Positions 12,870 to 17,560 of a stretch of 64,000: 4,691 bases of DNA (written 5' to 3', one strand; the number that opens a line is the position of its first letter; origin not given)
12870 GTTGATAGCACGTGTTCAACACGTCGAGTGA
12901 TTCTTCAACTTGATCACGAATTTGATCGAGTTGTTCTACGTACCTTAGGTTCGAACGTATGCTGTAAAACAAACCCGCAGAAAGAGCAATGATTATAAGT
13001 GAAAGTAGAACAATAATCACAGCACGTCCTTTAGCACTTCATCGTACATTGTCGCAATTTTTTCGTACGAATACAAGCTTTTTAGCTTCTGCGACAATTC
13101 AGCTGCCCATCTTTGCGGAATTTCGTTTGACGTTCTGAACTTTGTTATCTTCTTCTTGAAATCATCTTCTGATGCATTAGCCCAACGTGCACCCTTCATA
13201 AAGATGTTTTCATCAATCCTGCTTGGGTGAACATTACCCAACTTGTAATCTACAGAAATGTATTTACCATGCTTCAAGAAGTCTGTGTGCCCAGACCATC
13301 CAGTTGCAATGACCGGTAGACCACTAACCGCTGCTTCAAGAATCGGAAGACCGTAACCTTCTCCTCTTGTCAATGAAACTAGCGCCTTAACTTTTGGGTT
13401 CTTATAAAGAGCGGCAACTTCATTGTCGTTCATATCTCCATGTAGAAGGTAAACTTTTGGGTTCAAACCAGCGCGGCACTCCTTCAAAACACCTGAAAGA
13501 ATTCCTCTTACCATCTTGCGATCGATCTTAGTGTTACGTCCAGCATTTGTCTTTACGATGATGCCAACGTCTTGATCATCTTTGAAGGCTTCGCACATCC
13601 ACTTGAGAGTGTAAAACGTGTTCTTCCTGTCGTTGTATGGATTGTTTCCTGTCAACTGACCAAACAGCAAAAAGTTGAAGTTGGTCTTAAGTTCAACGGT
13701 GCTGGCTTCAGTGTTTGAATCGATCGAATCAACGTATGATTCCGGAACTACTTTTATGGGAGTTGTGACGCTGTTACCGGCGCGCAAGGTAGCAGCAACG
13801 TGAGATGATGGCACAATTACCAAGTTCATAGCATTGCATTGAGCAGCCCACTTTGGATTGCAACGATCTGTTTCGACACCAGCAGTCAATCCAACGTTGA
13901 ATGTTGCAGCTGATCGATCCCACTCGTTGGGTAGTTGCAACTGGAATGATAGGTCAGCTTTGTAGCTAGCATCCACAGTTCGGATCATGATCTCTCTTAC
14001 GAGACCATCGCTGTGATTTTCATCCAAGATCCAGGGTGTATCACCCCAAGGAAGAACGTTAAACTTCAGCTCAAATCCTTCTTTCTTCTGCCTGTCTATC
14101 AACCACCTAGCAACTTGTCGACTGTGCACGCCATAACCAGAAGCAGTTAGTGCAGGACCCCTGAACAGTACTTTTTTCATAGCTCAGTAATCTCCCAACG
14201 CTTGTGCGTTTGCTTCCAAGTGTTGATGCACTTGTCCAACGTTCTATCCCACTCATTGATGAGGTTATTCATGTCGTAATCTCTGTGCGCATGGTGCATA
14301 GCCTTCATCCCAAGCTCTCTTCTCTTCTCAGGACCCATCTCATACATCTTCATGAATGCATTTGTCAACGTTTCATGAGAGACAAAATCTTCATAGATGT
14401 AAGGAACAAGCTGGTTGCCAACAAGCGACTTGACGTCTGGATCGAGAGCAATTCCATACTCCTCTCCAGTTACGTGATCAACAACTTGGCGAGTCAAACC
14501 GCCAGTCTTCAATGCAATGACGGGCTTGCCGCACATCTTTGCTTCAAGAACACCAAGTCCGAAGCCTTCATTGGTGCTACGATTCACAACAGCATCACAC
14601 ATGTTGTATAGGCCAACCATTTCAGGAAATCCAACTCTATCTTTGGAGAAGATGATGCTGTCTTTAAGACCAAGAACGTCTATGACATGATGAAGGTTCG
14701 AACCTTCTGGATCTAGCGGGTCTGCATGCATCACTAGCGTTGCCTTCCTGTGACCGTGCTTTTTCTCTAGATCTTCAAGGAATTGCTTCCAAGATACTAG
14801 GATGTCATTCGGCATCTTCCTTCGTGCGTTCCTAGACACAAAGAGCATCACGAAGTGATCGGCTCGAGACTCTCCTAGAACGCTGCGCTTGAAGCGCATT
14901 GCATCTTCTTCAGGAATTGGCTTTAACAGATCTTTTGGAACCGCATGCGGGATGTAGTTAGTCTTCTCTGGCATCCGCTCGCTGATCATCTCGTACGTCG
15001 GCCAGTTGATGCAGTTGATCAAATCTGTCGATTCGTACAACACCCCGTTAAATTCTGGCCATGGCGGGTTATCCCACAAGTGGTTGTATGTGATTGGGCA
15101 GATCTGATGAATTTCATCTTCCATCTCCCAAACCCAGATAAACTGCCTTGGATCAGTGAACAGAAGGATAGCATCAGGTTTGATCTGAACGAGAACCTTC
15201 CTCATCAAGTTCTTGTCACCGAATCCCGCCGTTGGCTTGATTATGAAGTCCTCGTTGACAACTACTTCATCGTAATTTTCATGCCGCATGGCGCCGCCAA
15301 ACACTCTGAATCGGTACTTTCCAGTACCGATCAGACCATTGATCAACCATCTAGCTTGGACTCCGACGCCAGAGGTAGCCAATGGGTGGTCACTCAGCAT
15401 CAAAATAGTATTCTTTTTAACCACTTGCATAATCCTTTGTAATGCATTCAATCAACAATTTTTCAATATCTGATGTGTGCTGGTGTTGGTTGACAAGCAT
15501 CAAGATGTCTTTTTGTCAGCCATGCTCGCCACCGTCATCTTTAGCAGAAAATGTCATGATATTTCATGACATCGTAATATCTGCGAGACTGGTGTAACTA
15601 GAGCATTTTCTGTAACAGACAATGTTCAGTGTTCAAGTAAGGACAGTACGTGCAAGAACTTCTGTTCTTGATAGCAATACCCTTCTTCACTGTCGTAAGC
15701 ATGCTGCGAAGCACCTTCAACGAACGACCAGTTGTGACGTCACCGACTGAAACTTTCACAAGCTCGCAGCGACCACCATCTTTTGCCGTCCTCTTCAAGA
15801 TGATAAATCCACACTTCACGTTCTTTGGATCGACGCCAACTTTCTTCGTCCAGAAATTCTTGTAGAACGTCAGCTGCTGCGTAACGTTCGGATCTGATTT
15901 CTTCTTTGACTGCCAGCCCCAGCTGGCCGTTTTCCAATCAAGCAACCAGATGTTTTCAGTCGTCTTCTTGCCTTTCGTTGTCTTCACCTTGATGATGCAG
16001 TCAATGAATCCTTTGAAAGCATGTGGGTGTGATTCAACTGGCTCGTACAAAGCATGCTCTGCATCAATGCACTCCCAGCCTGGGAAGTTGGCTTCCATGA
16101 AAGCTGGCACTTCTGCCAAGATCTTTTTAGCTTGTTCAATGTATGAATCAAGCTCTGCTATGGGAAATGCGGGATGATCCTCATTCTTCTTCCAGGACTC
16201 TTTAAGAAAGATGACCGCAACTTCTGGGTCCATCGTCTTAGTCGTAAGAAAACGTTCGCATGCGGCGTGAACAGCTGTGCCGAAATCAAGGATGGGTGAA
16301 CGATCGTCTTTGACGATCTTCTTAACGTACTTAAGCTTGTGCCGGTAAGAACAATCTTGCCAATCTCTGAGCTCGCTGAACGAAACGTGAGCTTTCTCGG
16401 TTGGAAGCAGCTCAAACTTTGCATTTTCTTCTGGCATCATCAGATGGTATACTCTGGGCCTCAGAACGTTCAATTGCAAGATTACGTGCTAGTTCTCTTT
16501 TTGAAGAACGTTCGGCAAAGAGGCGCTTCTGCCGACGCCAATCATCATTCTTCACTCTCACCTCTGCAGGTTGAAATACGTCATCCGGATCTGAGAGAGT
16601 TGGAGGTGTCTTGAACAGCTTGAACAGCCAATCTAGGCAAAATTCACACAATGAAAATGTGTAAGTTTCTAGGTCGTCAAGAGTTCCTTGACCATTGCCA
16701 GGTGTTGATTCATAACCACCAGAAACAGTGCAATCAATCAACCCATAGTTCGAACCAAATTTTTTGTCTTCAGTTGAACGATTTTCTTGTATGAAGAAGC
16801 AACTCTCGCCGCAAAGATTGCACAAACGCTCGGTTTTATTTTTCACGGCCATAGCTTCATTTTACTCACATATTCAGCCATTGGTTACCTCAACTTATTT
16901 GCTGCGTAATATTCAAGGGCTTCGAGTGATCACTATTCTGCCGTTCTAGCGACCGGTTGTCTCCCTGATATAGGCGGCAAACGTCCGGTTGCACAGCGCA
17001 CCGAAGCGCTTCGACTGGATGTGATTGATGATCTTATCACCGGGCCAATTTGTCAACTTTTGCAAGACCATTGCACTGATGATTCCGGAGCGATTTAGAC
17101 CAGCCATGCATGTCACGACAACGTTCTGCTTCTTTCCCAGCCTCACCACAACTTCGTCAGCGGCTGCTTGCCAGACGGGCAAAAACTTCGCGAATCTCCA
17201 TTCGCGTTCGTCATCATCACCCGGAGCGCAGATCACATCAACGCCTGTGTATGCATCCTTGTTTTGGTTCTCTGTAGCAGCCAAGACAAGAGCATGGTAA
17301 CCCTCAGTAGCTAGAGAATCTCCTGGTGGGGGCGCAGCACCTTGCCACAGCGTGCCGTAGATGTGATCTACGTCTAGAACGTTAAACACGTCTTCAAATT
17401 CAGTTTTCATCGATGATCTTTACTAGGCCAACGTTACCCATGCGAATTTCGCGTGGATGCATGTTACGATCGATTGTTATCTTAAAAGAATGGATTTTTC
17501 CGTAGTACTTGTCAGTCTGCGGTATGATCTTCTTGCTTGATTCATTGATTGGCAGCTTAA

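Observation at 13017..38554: ~25-kb phage-borne glycan biosynthesis island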

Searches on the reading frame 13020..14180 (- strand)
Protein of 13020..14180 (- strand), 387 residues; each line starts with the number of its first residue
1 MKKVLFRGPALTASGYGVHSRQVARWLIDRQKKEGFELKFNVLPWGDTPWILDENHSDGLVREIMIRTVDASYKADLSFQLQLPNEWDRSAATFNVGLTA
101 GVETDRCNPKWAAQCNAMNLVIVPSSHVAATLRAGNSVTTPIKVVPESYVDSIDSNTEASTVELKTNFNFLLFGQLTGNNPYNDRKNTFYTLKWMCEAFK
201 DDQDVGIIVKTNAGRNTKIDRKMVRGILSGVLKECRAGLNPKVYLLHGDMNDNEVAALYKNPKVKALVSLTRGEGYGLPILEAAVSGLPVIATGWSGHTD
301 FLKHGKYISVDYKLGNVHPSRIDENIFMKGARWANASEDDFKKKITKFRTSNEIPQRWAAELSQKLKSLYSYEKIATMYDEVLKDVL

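Call 4: search_protein_families(library=pfam, proteins=[window:13020-14180:-], max_evalue=0.01)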
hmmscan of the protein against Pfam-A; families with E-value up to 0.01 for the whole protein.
window:13020-14180:- (387 aa): 4 families
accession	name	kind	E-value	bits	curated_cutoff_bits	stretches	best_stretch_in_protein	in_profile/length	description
PF00534.26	Glycos_transf_1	-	3.2e-09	37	26.4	1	238-306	70-135/172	Glycosyl transferases group 1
PF13692.12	Glyco_trans_1_4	-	1.1e-07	32.6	27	1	232-306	49-119/142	Glycosyl transferases group 1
PF20706.3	GT4-conflict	-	8.5e-06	25.4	26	1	267-373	285-379/385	Family 4 Glycosyltransferase in conflict systems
PF13524.12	Glyco_trans_1_2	-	0.00054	20.4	25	1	247-374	32-137/144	Glycosyl transferase-like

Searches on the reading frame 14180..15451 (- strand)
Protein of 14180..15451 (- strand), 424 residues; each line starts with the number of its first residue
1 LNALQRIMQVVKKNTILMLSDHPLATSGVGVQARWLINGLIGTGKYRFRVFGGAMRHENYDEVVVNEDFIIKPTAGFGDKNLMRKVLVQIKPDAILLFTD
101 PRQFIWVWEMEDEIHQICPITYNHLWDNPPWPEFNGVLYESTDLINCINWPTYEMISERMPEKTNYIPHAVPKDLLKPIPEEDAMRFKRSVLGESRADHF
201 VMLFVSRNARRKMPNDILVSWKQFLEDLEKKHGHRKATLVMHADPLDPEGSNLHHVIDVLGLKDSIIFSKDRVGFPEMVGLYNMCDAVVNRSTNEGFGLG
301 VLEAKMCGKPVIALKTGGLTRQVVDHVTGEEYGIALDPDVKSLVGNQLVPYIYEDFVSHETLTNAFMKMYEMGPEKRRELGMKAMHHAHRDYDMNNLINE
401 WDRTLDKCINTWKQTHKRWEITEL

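Call 4: search_protein_families(library=pfam, proteins=[window:14180-15451:-], max_evalue=0.01)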
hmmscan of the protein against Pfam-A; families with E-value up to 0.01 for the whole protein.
window:14180-15451:- (424 aa): 4 families
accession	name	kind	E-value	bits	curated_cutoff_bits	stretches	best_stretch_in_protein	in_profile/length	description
PF00534.26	Glycos_transf_1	-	3.1e-15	56.6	26.4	1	197-329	13-137/172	Glycosyl transferases group 1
PF13692.12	Glyco_trans_1_4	-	3e-12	47.4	27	1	201-336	3-124/142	Glycosyl transferases group 1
PF20706.3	GT4-conflict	-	0.00038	20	26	1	279-332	276-329/385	Family 4 Glycosyltransferase in conflict systems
PF13524.12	Glyco_trans_1_2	-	0.0013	19.1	25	0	270-400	32-141/144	Glycosyl transferase-like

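Call 66: find_related_loci(query=window:14180-15451:-, collection=viral_contigs, flank=10000)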
Query window:14180-15451:- (424 aa) in viral_contigs; peptide patterns used: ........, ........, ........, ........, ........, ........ (x = any residue, [..] = any of these).
99 stretches matched a pattern; 97 encode a relative of the query (tblastn E <= 1e-3); the best 80 are kept; 80 distinct loci.
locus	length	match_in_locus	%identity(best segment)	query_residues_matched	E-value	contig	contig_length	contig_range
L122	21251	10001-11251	78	8-424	0e+0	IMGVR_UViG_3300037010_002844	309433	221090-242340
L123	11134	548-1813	74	5-424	0e+0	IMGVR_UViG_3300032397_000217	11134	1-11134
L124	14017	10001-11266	72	3-424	0e+0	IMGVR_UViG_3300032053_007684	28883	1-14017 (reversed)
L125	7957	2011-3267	72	6-424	0e+0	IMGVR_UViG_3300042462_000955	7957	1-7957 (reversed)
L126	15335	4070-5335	70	2-424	0e+0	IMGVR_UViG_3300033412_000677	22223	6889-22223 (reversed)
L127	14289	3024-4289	70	2-424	0e+0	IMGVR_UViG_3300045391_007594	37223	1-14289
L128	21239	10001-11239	70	12-424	0e+0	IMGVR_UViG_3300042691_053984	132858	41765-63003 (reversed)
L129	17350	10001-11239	70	12-424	0e+0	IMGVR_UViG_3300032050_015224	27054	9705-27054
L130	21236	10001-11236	71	13-424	0e+0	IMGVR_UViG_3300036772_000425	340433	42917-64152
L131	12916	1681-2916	71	13-424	0e+0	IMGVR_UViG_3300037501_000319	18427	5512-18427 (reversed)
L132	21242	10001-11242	68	11-424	0e+0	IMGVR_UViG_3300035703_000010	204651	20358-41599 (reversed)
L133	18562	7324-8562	70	12-424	0e+0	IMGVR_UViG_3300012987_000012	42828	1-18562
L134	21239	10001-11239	70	12-424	0e+0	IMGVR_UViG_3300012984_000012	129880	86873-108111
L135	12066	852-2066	71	8-412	0e+0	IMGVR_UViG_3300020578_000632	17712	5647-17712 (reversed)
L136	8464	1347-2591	70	10-424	0e+0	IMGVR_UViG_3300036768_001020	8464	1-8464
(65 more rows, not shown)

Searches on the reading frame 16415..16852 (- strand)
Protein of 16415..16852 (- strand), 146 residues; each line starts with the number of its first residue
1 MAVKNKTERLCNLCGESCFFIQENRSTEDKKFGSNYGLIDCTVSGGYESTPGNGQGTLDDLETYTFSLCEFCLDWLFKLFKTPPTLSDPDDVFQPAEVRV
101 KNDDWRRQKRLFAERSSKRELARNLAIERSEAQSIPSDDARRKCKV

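Call 4: search_protein_families(library=pfam, proteins=[window:16415-16852:-], max_evalue=0.01)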
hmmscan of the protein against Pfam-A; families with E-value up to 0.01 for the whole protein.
window:16415-16852:- (146 aa): 0 families

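Call 33: search_protein_families(library=phrogs, proteins=[window:16415-16852:-], max_evalue=0.01)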
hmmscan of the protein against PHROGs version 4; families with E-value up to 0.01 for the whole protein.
window:16415-16852:- (146 aa): 0 families

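Call 46: search_protein_families(library=pfam, proteins=[window:16415-16852:-], max_evalue=5)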
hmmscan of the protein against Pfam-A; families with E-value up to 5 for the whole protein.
window:16415-16852:- (146 aa): 1 family
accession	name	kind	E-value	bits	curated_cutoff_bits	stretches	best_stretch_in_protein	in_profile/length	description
PF10782.14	zf-C2HCIx2C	-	0.05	14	19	1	5-43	8-46/58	Zinc-finger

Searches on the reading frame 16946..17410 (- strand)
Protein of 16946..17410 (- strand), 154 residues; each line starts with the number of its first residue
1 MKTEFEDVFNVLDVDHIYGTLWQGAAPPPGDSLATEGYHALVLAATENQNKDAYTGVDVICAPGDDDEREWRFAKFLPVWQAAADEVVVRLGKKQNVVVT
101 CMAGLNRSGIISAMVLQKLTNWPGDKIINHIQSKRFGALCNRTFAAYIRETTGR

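Call 4: search_protein_families(library=pfam, proteins=[window:16949-17410:-], max_evalue=0.01)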
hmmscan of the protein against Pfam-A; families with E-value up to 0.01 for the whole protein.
window:16949-17410:- (154 aa): 1 family
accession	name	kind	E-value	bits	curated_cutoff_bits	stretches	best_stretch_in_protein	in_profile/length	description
PF00782.25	DSPc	-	2e-08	34.6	33.5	1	42-150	22-129/133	Dual specificity phosphatase, catalytic domain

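Call 65: find_encoding_contigs(protein=window:16946-17410:-, flank=10000, max_places=10)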
Protein window:16946-17410:- (154 aa): 3 contigs read that carry it; 3 places shown.
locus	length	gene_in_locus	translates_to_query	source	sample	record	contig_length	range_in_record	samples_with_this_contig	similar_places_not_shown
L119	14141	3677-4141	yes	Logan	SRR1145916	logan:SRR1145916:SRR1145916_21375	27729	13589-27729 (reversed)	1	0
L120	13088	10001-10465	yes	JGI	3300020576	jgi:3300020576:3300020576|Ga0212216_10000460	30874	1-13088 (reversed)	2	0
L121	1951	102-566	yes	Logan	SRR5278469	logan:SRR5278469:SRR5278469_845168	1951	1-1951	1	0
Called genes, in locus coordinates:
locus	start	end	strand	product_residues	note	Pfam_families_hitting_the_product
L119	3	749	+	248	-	?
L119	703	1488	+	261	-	PF00132:Hexapep (faint), PF14602:Hexapep_2 (faint)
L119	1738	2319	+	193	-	PF07460:NUMOD3, PF08722:Tn7_TnsA-like_N (weak)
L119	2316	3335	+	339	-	PF03721:UDPG_MGDP_dh_N, PF00984:UDPG_MGDP_dh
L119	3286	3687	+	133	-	-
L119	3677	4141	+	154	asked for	PF00782:DSPc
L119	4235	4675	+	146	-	-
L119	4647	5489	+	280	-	PF12705:PDDEXK_1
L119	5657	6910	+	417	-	PF00534:Glycos_transf_1, PF13692:Glyco_trans_1_4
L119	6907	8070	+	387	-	PF13692:Glyco_trans_1_4, PF00534:Glycos_transf_1, PF20706:GT4-conflict (weak)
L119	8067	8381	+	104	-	-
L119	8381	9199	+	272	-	-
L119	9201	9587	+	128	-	-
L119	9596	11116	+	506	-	-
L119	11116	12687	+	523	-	-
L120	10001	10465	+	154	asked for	PF00782:DSPc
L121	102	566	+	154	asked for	PF00782:DSPc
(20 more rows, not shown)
